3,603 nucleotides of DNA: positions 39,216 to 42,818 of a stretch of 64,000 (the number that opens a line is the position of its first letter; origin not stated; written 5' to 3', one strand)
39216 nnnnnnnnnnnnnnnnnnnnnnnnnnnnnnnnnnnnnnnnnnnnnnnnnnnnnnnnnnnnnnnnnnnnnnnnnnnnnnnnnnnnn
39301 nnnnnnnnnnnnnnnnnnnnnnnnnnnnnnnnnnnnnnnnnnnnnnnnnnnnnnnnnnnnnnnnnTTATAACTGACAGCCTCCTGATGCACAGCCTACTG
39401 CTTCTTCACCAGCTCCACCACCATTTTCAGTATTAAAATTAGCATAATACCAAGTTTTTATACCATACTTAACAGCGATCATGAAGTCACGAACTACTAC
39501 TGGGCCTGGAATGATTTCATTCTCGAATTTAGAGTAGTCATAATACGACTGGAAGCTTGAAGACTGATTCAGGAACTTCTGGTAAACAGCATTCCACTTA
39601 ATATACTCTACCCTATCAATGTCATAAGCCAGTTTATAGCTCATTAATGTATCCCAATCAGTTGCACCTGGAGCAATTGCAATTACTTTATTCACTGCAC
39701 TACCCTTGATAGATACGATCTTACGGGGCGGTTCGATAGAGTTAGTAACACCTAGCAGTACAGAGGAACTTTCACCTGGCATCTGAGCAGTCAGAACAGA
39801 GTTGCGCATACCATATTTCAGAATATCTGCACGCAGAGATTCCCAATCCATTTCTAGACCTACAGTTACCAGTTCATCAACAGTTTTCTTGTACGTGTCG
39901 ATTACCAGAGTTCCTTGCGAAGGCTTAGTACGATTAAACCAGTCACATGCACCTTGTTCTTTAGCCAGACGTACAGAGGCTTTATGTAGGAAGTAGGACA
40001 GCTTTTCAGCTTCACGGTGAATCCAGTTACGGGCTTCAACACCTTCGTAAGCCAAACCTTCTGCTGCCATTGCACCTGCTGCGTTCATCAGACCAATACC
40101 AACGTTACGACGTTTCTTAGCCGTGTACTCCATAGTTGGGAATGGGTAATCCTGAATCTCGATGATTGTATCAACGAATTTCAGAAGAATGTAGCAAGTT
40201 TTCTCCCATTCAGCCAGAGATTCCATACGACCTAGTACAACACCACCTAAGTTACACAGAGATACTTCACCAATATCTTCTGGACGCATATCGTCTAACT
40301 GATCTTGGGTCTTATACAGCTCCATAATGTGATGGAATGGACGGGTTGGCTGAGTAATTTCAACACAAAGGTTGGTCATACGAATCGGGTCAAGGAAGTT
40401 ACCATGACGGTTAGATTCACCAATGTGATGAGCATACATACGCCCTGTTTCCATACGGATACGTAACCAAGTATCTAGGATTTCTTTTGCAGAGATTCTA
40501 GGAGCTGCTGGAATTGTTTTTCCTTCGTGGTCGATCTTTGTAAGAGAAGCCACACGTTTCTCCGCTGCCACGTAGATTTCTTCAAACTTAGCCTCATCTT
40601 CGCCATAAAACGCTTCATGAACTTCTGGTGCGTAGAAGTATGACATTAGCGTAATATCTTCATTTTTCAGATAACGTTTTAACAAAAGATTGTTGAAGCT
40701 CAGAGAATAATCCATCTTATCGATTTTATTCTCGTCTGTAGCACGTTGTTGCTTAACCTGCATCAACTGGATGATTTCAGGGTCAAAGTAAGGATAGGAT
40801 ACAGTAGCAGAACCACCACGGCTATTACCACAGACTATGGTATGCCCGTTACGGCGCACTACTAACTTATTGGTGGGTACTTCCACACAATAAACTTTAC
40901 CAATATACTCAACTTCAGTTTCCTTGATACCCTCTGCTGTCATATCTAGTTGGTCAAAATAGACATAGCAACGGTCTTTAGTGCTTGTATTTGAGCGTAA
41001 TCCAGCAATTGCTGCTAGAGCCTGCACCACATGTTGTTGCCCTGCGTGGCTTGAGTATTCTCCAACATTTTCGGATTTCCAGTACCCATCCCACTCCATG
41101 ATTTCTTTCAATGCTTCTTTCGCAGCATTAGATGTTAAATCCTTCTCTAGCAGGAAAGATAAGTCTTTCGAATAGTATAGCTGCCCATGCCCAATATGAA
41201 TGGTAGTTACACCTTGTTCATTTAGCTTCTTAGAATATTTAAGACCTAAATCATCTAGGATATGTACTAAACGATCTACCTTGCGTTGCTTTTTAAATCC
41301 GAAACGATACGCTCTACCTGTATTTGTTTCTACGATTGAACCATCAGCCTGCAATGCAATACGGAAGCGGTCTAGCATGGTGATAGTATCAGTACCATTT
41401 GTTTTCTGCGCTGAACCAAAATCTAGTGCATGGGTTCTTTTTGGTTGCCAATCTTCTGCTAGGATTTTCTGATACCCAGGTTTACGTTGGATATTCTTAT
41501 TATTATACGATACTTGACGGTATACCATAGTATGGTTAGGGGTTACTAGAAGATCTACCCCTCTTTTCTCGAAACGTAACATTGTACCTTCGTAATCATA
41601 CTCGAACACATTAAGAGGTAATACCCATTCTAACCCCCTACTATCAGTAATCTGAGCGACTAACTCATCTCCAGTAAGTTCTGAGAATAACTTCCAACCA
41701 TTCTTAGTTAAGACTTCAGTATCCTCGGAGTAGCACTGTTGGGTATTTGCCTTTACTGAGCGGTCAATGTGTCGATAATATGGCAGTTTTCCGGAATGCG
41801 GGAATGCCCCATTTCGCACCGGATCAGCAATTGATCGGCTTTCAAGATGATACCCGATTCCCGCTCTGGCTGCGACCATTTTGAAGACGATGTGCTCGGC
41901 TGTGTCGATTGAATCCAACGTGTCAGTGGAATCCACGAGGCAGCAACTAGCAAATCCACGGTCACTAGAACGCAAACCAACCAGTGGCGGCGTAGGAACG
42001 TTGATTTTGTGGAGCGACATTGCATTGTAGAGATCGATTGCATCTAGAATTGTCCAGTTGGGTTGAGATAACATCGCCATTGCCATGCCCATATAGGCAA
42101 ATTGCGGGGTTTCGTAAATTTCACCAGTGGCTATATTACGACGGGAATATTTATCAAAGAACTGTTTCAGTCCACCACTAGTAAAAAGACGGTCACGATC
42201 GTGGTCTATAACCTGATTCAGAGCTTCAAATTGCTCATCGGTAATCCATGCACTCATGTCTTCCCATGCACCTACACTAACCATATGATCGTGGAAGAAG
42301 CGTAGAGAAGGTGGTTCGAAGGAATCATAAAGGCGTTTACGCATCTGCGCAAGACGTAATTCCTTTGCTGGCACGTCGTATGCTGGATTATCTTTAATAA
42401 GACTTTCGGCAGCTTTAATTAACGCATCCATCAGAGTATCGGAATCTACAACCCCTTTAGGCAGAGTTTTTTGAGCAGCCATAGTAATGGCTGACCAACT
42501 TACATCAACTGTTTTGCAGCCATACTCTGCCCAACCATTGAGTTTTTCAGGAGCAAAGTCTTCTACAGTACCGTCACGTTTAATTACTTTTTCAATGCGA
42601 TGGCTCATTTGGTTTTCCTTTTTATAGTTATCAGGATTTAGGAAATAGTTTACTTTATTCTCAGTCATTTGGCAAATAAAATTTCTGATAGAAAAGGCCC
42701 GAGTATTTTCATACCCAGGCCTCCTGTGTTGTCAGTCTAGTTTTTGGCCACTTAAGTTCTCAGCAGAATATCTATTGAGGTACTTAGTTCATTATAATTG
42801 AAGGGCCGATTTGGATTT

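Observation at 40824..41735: In-frame intein with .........-like endonuclease splitting the RNR large subunit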

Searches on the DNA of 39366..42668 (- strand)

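Call 9: search_dna_similar(query=window:39366-42668:-, collection=phages, mode=near, max_rows=30)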
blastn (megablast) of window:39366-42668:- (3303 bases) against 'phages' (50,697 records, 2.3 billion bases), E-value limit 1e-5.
Records with a match: 445; places in all: 445; records where one place covers at least 80% of the query: 6.
Best place of each record, by identity: >=99% 3; 95-99% 1; 90-95% 409; 80-90% 30; 60-80% 2.
By first word of the organism name: Salmonella 272; Escherichia 130; Phage 12; Bacteriophage 10; Klebsiella 6; Listeria 3; Citrobacter 3; Campylobacter 2; Shigella 2; Yersinia 2; and 3 more.
By host as written in the record: - 57; Escherichia coli 42; Salmonella enterica subsp. enterica serovar Enteritidis PT1 39; Salmonella sp. 25; Salmonella enterica 22; Salmonella enterica subsp. enterica serovar Enteritidis 21; Salmonella enterica subsp. enterica 18; Salmonella enterica subsp. enterica serovar Typhimurium 17; and 92 more.
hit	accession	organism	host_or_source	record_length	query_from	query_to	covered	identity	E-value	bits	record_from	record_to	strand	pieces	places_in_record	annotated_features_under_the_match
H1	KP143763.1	Salmonella phage Shivani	Salmonella enterica subsp. enterica ...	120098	1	3303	100%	99.9%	0e+0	6089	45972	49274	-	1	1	ribonucleoside-diphosphate reductase, alpha subunit | ribosome_binding_site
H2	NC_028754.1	Salmonella phage Shivani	Salmonella enterica subsp. enterica ...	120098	1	3303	100%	99.9%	0e+0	6089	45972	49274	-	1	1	ribonucleoside-diphosphate reductase large subunit | ribosome_binding_site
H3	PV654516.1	Salmonella phage vB_SLGBLB0002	Salmonella enterica subsp. enterica ...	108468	1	3303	100%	99.3%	0e+0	5978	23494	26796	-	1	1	hypothetical protein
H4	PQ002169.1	Salmonella phage vB_Sen_SG_WM_RUS_R2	Salmonella enterica subsp. enterica ...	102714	1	3303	100%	99.0%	0e+0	5912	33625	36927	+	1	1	NrdA-like aerobic NDP reductase large subunit | hypothetical protein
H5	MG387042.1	Salmonella phage SP3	Salmonella sp.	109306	10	3269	99%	91.1%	0e+0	4424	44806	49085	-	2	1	ribonucleotide reductase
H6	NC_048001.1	Salmonella phage SP3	Salmonella sp.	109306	10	3269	99%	91.1%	0e+0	4424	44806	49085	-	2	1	ribonucleoside-diphosphate reductase large subunit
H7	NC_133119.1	Escherichia phage EscoHU1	Escherichia coli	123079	1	3303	72%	94.4%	0e+0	3669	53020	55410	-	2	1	putative aerobic ribonucleoside diphosphate reductase, large subunit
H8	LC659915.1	Escherichia phage EscoHU1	Escherichia coli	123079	1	3303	72%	94.4%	0e+0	3669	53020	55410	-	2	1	putative aerobic ribonucleoside diphosphate reductase, large subunit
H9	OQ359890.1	Salmonella phage vB_SenS_UTK0010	Salmonella enterica subsp. enterica ...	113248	1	3303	72%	93.6%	0e+0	3569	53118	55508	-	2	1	ribonucleotide reductase of class Ia (aerobic), alpha subunit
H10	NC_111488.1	Salmonella phage vB_SenS_UTK0010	Salmonella enterica subsp. enterica ...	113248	1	3303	72%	93.6%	0e+0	3569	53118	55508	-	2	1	ribonucleotide reductase of class Ia (aerobic), alpha subunit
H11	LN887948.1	Escherichia phage slur09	-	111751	1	3303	72%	93.9%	0e+0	3594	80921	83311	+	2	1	nrdA: Ribonucleoside-diphosphate reductase 1 subunit alpha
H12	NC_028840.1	Escherichia phage slur09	-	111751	1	3303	72%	93.9%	0e+0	3594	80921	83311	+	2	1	nrdA: ribonucleoside-diphosphate reductase large subunit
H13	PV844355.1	Salmonella phage WP85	Salmonella enterica subsp. enterica ...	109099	1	3303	72%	93.8%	0e+0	3578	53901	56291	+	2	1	ribonucleotide reductase large subunit | hypothetical protein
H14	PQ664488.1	Obesumbacterium phage Ob_P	Obesumbacterium proteus LE8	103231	1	3303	72%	93.5%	0e+0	3547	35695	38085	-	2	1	hypothetical protein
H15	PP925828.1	Escherichia phage SpoonbillGilly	Escherichia coli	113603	1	3303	72%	93.5%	0e+0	3547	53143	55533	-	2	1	ribonucleotide reductase large subunit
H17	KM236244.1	Salmonella phage Stitch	Salmonella enterica subsp. enterica ...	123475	13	3303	72%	93.4%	0e+0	3519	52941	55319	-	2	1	ribonucleoside diphosphate reductase alpha subunit | ribosome_binding_site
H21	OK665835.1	Escherichia phage EC100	Escherichia coli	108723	1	3303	72%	92.7%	0e+0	3445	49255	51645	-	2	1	ribonucleotide reductase of class Ia (aerobic), alpha subunit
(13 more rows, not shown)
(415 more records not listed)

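Call 11: get_annotated_region(hit=H1, flank=4000)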
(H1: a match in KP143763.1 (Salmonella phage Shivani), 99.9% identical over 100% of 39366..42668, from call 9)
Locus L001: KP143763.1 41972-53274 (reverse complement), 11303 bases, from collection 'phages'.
description: Salmonella phage Shivani, complete genome.
organism: Salmonella phage Shivani (NCBI taxid 1572715)
taxonomy: Viruses; Duplodnaviria; Heunggongvirae; Uroviricota; Caudoviricetes; Demerecviridae; Markadamsvirinae; Tequintavirus; Tequintavirus shivani
host: Salmonella enterica subsp. enterica serovar Typhimurium; source: -; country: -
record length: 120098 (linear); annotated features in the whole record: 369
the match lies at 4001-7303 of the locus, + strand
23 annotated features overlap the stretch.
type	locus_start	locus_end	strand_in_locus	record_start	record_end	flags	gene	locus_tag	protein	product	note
CDS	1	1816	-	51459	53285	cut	-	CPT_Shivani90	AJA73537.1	anaerobic ribonucleoside-triphosphate reductase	contains ribonucleoside-triphosphate reductase and glycine radical domains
CDS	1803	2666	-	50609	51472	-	-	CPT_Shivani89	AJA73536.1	hypothetical protein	-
regulatory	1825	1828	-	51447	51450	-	-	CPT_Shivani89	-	ribosome_binding_site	-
regulatory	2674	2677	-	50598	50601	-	-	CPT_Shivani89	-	ribosome_binding_site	-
regulatory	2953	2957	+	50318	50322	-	-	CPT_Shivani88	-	ribosome_binding_site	-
CDS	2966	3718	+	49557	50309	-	-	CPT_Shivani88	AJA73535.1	phosphate starvation inducible protein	nucleoside triphosphate hydrolase domain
regulatory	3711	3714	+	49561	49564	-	-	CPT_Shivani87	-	ribosome_binding_site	-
CDS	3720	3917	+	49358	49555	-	-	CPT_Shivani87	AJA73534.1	hypothetical protein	-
regulatory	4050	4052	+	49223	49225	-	-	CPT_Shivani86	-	ribosome_binding_site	-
CDS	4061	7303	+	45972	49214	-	-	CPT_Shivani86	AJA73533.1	ribonucleoside-diphosphate reductase, alpha subunit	contains intein splice site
regulatory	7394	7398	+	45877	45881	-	-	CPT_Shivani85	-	ribosome_binding_site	-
CDS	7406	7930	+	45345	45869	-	-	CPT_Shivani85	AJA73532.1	HNH homing endonuclease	-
regulatory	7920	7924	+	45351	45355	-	-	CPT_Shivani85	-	ribosome_binding_site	-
CDS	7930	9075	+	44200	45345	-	-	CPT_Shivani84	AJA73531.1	ribonucleoside diphosphate reductase, beta subunit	-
regulatory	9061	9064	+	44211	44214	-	-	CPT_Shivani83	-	ribosome_binding_site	-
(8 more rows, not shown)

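Call 12: get_annotated_region(hit=H7, flank=3000)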
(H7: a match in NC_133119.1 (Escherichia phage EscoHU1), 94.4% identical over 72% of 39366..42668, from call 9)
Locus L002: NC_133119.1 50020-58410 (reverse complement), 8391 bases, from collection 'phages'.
description: Escherichia phage EscoHU1 DNA, complete genome.
organism: Escherichia phage EscoHU1 (NCBI taxid 2881221)
taxonomy: Viruses; Duplodnaviria; Heunggongvirae; Uroviricota; Caudoviricetes; Demerecviridae; Markadamsvirinae; Epseptimavirus
host: Escherichia coli; source: river water; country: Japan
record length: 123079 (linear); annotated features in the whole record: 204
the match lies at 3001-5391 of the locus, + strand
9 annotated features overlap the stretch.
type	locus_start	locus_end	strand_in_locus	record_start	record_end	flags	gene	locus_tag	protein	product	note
CDS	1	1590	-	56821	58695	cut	-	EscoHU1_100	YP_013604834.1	anaerobic ribonucleoside-triphosphate reductase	-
CDS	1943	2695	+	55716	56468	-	-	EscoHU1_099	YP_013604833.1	putative PhoH-like protein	-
CDS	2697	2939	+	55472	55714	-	-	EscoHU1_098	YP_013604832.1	hypothetical protein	-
CDS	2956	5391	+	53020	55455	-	-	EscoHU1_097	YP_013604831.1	putative aerobic ribonucleoside diphosphate reductase, large subunit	-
CDS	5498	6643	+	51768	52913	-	-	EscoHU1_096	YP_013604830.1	putative aerobic ribonucleoside diphosphate reductase, small subunit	-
CDS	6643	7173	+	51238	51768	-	-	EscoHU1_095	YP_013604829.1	putative dihydrofolate reductase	-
CDS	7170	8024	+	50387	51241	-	-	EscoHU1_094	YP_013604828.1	thymidylate synthase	-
CDS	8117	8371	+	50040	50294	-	-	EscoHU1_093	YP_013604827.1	hypothetical protein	-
CDS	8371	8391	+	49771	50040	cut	-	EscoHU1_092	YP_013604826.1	hypothetical protein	-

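Call 13: get_annotated_region(hit=H6, flank=3000)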
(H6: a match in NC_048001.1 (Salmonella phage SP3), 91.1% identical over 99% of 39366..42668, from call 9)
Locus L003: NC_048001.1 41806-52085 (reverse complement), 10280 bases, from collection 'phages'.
description: Salmonella phage SP3, partial genome.
organism: Salmonella phage SP3 (NCBI taxid 2053625)
taxonomy: Viruses; Duplodnaviria; Heunggongvirae; Uroviricota; Caudoviricetes; Demerecviridae; Markadamsvirinae; Tequintavirus; Tequintavirus SP3
host: Salmonella sp.; source: Gallus gallus domesticus; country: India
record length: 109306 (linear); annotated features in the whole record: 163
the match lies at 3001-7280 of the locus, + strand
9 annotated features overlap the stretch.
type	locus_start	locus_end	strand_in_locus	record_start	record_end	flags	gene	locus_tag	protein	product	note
CDS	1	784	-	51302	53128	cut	-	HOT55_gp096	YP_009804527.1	NrdD-like anaerobic ribonucleotide reductase large subunit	-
CDS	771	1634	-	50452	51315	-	-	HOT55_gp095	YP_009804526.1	endonuclease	-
CDS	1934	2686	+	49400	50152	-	-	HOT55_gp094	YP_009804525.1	PhoH-like phosphate starvation-inducible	-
CDS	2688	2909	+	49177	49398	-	-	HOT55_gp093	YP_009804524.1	tail length tape measure protein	-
CDS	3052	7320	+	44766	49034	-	-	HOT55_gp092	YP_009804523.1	ribonucleoside-diphosphate reductase large subunit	-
CDS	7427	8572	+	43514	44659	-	-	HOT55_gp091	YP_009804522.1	hypothetical protein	-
CDS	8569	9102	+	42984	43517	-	-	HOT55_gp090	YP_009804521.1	dihydrofolate reductase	-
CDS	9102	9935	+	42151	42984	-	-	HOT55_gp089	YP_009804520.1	thymidylate synthase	-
CDS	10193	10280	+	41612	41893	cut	-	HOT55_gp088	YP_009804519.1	hypothetical protein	-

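Call 28: get_annotated_region(hit=H3, flank=1500)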
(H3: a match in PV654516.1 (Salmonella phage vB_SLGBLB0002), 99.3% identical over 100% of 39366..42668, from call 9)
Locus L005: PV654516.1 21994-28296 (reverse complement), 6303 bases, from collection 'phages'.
description: Salmonella phage vB_SLGBLB0002, complete genome.
organism: Salmonella phage vB_SLGBLB0002 (NCBI taxid 3425910)
taxonomy: Viruses
host: Salmonella enterica subsp. enterica serovar Typhimurium (EUROGROUP BIOLAB strain); source: -; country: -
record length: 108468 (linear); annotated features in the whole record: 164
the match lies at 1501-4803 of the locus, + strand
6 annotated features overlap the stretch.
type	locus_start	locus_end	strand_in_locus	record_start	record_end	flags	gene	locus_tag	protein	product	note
CDS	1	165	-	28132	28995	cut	-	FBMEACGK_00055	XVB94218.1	hypothetical protein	-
CDS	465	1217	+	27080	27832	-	-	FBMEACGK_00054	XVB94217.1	hypothetical protein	-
CDS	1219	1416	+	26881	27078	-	-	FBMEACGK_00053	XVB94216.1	hypothetical protein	-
CDS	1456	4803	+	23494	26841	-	-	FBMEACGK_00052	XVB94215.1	hypothetical protein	-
CDS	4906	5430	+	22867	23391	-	-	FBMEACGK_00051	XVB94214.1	hypothetical protein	-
CDS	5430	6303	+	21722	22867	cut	-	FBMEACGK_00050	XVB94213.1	ribonucleoside-diphosphate reductase 1 subunit beta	nrdB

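Call 29: get_annotated_region(hit=H4, flank=1500)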
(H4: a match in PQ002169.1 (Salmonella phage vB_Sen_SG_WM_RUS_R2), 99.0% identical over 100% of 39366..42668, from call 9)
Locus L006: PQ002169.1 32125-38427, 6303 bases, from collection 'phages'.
description: Salmonella phage vB_Sen_SG_WM_RUS_R2, complete genome.
organism: Salmonella phage vB_Sen_SG_WM_RUS_R2 (NCBI taxid 3234146)
taxonomy: Viruses; Duplodnaviria; Heunggongvirae; Uroviricota; Caudoviricetes; Demerecviridae
host: Salmonella enterica subsp. enterica serovar Enteritidis; source: -; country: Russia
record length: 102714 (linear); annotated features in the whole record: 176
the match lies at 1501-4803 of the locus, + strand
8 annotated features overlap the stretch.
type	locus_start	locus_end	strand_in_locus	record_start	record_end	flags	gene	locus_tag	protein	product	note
CDS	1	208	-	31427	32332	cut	-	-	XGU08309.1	endonuclease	-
CDS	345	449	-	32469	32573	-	-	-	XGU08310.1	hypothetical protein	-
CDS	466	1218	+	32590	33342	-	-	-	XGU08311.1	PhoH-like phosphate starvation-inducible protein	-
CDS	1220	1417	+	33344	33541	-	-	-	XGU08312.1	tail length tape measure protein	-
CDS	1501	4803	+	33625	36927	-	-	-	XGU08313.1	NrdA-like aerobic NDP reductase large subunit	-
CDS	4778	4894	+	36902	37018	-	-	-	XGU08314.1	hypothetical protein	-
CDS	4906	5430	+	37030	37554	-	-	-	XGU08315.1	HNH endonuclease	-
CDS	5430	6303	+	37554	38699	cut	-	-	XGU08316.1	ribonucleoside diphosphate reductase small subunit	-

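Call 30: get_annotated_region(hit=H9, flank=1500)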
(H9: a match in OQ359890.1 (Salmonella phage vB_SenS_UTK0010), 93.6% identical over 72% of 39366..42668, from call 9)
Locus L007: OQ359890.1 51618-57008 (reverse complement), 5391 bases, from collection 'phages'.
description: Salmonella phage vB_SenS_UTK0010, complete genome.
organism: Salmonella phage vB_SenS_UTK0010 (NCBI taxid 3028909)
taxonomy: Viruses; Duplodnaviria; Heunggongvirae; Uroviricota; Caudoviricetes; Demerecviridae; Markadamsvirinae; Epseptimavirus
host: Salmonella enterica subsp. enterica serovar Oranienburg str. FSL R8-0376; source: -; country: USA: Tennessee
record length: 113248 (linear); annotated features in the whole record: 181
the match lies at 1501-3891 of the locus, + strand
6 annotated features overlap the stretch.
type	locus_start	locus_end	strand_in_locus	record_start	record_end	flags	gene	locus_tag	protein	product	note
CDS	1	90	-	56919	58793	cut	-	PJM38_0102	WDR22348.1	ribonucleotide reductase of class III (anaerobic), large subunit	-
CDS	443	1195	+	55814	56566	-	-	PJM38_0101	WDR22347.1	phosphate starvation-inducible protein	Phage phosphate starvation-inducible protein PhoH (ACLAME 589)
CDS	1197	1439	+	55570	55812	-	-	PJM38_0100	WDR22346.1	hypothetical protein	-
CDS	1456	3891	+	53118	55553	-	-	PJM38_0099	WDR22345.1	ribonucleotide reductase of class Ia (aerobic), alpha subunit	-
CDS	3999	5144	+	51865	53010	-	-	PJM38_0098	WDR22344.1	ribonucleotide reductase of class Ia (aerobic), beta subunit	-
CDS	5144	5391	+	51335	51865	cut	-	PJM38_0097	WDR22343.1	dihydrofolate reductase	-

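Call 31: get_annotated_region(hit=H17, flank=1500)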
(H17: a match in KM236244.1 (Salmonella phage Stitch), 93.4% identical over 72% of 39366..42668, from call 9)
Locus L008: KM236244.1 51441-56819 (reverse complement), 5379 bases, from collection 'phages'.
description: Salmonella phage Stitch, complete genome.
organism: Salmonella phage Stitch (NCBI taxid 2991861)
taxonomy: Viruses; Duplodnaviria; Heunggongvirae; Uroviricota; Caudoviricetes; Demerecviridae; Markadamsvirinae; Epseptimavirus; Epseptimavirus stitch
host: Salmonella enterica subsp. enterica serovar Typhimurium; source: -; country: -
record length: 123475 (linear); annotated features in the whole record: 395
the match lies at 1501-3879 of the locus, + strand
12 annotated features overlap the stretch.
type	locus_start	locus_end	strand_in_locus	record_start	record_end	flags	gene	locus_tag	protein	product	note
CDS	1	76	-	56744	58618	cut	-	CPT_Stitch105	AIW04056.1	anaerobic ribonucleoside-triphosphate reductase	-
regulatory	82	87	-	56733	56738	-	-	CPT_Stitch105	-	ribosome_binding_site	-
regulatory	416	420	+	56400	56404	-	-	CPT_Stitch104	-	ribosome_binding_site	-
CDS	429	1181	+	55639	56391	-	-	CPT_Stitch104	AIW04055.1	phosphate starvation inducible protein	-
regulatory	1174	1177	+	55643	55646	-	-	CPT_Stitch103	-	ribosome_binding_site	-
CDS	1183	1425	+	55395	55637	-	-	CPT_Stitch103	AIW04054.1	hypothetical protein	-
regulatory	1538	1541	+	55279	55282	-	-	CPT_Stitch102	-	ribosome_binding_site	-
CDS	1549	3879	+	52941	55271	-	-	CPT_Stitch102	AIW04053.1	ribonucleoside diphosphate reductase alpha subunit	-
regulatory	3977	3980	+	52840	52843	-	-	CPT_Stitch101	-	ribosome_binding_site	-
CDS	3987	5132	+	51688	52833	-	-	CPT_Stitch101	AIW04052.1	ribonucleoside diphosphate reductase beta subunit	-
regulatory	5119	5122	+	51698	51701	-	-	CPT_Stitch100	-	ribosome_binding_site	-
CDS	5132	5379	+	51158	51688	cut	-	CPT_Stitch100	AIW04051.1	dihydrofolate reductase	-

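Call 32: get_annotated_region(hit=H21, flank=1500)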
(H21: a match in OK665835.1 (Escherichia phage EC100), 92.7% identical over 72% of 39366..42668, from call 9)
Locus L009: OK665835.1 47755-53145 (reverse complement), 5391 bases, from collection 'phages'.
description: Escherichia phage EC100, complete genome.
organism: Escherichia phage EC100 (NCBI taxid 2894397)
taxonomy: Viruses; Duplodnaviria; Heunggongvirae; Uroviricota; Caudoviricetes; Demerecviridae; Markadamsvirinae; Tequintavirus
host: Escherichia coli; source: pond water; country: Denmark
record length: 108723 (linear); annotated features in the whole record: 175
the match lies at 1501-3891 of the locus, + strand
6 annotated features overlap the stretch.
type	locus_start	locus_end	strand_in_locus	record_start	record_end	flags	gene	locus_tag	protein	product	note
CDS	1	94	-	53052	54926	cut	-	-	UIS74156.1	ribonucleotide reductase of class III (anaerobic), large subunit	-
CDS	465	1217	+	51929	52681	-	-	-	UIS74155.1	phosphate starvation-inducible protein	Phage phosphate starvation-inducible protein PhoH (ACLAME 589)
CDS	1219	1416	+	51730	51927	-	-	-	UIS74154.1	hypothetical protein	-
CDS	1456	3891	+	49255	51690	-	-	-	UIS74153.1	ribonucleotide reductase of class Ia (aerobic), alpha subunit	-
CDS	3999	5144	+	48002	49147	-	-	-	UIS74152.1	ribonucleotide reductase of class Ia (aerobic), beta subunit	-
CDS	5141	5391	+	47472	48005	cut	-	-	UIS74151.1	dihydrofolate reductase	-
